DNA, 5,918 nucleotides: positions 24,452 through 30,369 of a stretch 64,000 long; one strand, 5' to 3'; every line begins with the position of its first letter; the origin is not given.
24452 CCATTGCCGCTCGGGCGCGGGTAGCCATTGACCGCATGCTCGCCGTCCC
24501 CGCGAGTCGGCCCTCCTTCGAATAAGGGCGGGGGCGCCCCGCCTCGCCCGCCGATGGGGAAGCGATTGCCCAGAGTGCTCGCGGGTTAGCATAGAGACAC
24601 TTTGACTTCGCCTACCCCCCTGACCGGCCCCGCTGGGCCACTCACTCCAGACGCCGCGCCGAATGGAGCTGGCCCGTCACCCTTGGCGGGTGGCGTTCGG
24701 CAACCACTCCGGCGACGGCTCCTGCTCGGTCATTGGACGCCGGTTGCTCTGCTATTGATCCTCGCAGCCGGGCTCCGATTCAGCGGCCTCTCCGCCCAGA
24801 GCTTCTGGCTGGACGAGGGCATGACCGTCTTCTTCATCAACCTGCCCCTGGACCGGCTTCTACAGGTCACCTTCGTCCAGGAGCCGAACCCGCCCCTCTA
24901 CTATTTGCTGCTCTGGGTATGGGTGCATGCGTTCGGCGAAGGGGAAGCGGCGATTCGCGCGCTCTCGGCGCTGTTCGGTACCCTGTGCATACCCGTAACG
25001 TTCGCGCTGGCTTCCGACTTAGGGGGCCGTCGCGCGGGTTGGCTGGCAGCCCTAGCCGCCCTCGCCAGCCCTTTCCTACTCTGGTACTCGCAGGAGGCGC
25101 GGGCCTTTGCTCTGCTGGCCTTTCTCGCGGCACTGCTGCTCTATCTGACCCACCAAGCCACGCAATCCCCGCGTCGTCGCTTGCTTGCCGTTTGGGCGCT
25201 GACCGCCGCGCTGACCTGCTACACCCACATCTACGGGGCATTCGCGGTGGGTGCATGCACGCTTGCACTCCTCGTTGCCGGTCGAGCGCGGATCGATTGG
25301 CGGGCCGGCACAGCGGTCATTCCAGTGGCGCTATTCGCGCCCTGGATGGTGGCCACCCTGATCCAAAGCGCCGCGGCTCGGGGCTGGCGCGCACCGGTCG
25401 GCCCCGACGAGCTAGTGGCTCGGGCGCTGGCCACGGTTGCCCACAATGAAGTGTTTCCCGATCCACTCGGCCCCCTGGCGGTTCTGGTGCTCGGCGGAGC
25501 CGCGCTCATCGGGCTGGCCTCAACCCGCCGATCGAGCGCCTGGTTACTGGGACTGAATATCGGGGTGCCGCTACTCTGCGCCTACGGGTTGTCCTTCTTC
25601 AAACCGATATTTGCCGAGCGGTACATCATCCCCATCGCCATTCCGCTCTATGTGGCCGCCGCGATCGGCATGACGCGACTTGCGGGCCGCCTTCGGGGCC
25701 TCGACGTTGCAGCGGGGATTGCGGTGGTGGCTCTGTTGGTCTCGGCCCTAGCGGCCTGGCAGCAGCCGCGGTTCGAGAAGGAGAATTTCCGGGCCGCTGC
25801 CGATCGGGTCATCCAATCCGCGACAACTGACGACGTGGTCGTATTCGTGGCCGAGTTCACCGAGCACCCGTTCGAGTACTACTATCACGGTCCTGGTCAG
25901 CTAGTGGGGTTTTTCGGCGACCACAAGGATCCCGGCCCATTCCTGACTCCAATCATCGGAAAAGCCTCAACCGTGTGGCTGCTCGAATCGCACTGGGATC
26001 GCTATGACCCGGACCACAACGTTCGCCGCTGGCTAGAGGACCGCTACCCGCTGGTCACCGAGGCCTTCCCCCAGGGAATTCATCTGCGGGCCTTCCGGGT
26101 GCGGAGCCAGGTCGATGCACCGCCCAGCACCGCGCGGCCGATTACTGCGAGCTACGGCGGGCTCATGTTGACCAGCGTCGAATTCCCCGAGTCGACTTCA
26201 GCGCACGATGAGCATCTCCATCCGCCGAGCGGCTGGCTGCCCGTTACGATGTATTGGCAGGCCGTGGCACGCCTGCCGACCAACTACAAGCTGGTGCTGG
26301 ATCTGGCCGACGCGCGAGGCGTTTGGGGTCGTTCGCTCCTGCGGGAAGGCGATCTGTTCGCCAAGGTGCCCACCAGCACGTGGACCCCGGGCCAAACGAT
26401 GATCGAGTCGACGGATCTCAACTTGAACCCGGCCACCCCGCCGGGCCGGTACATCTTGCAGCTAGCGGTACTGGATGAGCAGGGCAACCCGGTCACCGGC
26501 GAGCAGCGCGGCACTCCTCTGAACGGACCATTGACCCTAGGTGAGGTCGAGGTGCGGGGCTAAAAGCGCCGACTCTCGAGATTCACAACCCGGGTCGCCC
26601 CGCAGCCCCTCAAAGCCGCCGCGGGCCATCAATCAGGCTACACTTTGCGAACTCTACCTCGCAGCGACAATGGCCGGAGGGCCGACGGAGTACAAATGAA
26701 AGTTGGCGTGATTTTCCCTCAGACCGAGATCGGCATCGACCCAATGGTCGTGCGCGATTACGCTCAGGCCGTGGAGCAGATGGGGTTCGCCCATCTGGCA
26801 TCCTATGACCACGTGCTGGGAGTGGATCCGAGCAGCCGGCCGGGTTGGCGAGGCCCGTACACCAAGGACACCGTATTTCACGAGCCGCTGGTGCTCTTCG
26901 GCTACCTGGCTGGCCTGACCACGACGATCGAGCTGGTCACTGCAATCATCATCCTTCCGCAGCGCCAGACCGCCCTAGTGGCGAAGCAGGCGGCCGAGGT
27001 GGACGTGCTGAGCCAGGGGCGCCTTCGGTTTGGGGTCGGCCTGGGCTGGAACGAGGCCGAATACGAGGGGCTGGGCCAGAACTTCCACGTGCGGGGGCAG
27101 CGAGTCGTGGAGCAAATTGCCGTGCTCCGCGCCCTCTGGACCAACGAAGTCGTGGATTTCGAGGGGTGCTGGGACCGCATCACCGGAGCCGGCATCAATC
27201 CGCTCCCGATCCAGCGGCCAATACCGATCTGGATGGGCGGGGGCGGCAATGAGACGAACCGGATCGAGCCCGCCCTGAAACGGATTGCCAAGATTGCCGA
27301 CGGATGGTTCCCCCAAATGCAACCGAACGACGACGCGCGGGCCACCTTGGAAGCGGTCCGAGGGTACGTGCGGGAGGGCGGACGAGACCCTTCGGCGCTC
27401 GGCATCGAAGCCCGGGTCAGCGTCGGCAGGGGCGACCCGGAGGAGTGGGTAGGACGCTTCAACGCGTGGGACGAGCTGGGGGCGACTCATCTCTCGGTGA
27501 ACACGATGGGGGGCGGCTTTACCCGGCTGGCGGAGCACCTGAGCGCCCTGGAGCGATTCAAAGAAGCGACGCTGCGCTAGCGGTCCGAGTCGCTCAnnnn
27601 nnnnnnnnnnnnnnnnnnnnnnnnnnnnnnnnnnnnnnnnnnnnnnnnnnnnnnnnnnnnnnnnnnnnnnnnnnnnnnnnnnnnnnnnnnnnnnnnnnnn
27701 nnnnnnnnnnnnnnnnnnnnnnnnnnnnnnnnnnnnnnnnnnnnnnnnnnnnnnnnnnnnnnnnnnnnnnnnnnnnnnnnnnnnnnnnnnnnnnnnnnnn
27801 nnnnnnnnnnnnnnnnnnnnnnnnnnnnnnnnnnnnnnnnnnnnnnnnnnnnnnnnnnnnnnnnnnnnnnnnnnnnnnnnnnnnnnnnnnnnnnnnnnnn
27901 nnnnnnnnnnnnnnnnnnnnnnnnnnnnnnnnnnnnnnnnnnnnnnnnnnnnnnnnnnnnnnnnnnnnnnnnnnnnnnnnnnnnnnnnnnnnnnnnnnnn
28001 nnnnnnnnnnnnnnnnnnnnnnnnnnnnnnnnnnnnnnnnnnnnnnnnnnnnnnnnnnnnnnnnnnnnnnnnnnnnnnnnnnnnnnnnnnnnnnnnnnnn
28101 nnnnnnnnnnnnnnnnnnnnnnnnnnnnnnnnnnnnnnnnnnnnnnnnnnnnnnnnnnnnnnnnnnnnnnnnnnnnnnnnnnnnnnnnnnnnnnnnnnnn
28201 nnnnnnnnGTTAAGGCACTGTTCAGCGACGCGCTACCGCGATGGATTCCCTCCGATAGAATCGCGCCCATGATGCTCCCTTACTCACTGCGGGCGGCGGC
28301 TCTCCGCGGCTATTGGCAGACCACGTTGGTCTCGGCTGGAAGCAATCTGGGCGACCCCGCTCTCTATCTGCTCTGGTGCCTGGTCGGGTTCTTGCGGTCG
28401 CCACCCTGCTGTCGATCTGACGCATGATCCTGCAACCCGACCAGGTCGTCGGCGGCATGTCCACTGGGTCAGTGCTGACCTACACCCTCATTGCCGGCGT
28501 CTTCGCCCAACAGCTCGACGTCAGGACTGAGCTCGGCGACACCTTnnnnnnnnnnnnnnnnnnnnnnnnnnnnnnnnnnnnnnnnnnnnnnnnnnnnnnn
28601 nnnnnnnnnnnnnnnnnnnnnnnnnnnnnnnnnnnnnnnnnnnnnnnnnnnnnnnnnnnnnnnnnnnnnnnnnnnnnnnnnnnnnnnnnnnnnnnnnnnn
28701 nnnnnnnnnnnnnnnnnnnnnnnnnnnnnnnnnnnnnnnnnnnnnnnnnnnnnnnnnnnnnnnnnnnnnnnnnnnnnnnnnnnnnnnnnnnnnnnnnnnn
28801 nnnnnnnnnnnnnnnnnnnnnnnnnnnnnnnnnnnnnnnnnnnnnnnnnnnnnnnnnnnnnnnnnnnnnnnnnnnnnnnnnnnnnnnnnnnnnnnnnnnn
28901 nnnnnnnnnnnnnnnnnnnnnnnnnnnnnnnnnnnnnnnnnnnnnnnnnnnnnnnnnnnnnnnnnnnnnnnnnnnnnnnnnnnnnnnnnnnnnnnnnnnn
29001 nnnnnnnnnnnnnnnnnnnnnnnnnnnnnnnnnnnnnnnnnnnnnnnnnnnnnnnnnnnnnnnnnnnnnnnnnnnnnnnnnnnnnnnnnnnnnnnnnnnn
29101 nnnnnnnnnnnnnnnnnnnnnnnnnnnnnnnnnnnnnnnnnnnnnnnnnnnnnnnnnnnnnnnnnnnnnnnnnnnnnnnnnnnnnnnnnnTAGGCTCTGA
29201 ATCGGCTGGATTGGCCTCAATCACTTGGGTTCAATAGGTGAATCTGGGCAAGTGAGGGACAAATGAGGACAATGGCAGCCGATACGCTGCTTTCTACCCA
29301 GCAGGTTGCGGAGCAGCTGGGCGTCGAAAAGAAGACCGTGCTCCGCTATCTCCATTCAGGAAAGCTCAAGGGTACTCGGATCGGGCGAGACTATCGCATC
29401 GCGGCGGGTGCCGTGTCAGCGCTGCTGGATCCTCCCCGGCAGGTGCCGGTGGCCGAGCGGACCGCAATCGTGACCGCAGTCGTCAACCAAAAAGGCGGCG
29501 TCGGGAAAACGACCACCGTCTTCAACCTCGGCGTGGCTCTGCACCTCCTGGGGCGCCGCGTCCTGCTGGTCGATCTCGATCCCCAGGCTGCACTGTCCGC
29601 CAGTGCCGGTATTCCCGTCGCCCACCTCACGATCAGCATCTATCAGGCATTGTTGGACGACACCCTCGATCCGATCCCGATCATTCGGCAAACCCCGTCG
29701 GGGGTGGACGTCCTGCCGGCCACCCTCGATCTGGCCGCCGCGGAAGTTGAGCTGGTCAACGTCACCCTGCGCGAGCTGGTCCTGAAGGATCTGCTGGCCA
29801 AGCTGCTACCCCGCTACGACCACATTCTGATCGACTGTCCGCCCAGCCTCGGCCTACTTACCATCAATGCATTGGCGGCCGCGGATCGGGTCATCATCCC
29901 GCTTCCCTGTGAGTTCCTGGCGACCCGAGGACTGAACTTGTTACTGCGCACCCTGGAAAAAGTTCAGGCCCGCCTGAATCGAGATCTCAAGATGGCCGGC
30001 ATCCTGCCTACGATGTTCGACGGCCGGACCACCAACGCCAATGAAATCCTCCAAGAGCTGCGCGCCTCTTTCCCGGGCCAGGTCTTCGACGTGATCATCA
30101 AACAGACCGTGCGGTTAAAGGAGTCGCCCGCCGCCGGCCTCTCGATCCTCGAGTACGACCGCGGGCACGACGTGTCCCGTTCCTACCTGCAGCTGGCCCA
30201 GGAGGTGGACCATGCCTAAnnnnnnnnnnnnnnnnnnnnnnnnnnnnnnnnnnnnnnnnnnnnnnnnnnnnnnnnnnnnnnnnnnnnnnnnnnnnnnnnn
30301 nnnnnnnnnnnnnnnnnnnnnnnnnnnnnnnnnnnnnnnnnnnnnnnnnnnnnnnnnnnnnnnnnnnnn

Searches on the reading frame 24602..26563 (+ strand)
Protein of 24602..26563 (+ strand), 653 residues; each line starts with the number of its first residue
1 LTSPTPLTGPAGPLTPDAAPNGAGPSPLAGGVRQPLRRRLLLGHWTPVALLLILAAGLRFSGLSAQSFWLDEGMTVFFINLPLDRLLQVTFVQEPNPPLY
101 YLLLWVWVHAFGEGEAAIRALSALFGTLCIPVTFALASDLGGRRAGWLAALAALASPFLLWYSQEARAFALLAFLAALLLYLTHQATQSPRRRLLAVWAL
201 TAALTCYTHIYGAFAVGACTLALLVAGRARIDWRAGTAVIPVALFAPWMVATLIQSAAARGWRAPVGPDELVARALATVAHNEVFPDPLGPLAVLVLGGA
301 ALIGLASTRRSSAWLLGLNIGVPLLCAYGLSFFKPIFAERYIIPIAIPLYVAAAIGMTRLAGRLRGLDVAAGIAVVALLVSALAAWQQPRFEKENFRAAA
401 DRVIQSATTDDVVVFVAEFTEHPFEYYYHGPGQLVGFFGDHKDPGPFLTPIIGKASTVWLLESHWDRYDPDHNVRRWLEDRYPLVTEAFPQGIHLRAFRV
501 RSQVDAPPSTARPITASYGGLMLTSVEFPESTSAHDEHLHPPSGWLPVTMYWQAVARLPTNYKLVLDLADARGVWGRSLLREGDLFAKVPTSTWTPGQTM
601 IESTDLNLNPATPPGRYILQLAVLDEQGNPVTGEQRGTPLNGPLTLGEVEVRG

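Call 66: search_protein_families(library=pfam, proteins=[window:24602-26563:+], max_evalue=0.05)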
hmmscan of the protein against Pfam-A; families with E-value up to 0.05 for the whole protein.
window:24602-26563:+ (653 aa): 1 family
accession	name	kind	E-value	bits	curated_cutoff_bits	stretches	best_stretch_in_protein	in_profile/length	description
PF13231.12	PMT_2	-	1.9e-08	35.1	26.1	1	96-248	2-157/160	Dolichyl-phosphate-mannose-protein mannosyltransferase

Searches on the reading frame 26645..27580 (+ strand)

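Call 66: search_protein_families(library=pfam, proteins=[window:26645-27580:+], max_evalue=0.05)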
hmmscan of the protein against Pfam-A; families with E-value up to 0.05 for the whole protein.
window:26645-27580:+ (311 aa): 1 family
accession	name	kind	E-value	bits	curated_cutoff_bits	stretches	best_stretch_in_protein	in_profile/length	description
PF00296.26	Bac_luciferase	-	1.2e-44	153.4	27.9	1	33-262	22-232/314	Luciferase-like monooxygenase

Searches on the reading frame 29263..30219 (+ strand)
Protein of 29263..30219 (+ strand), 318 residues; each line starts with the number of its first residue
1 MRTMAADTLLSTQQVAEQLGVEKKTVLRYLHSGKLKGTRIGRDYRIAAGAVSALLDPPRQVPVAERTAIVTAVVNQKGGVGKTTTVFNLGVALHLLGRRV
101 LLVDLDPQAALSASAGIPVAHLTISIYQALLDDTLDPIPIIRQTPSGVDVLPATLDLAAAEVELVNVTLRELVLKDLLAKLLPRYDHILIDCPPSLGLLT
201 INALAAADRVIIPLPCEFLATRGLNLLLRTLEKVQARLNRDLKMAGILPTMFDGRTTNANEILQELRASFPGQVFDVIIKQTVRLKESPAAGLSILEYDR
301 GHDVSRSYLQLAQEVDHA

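Call 10: search_protein_families(library=pfam, proteins=[window:29263-30219:+])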
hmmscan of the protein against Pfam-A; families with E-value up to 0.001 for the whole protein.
window:29263-30219:+ (318 aa): 8 families
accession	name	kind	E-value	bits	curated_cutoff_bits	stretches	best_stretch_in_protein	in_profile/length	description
PF13614.12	AAA_31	-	8e-53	179.4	27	1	70-244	3-177/177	AAA domain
PF01656.29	CbiA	-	1.3e-25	90.2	25.4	1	72-294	2-124/125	CobQ/CobB/MinD/ParA nucleotide binding domain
PF06564.18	CBP_BcsQ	-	1.1e-10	41.9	21.3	1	76-211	9-142/234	Cellulose biosynthesis protein BcsQ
PF12728.13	HTH_17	-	4.2e-10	40.2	27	1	9-55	1-47/51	Helix-turn-helix domain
PF00142.24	Fer4_NifH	-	4.5e-10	39.9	25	1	74-109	5-40/271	4Fe-4S iron sulfur cluster binding proteins, NifH/frxC family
PF09140.17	MipZ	-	1.3e-09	38.2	20.7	1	72-107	4-39/262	ATPase MipZ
PF10609.15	ParA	-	1.7e-06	28.1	27.1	1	70-197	5-124/246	NUBPL iron-transfer P-loop NTPase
PF02374.21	ArsA_ATPase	-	4e-06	26.7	24.3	1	74-137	6-69/305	Anion-transporting ATPase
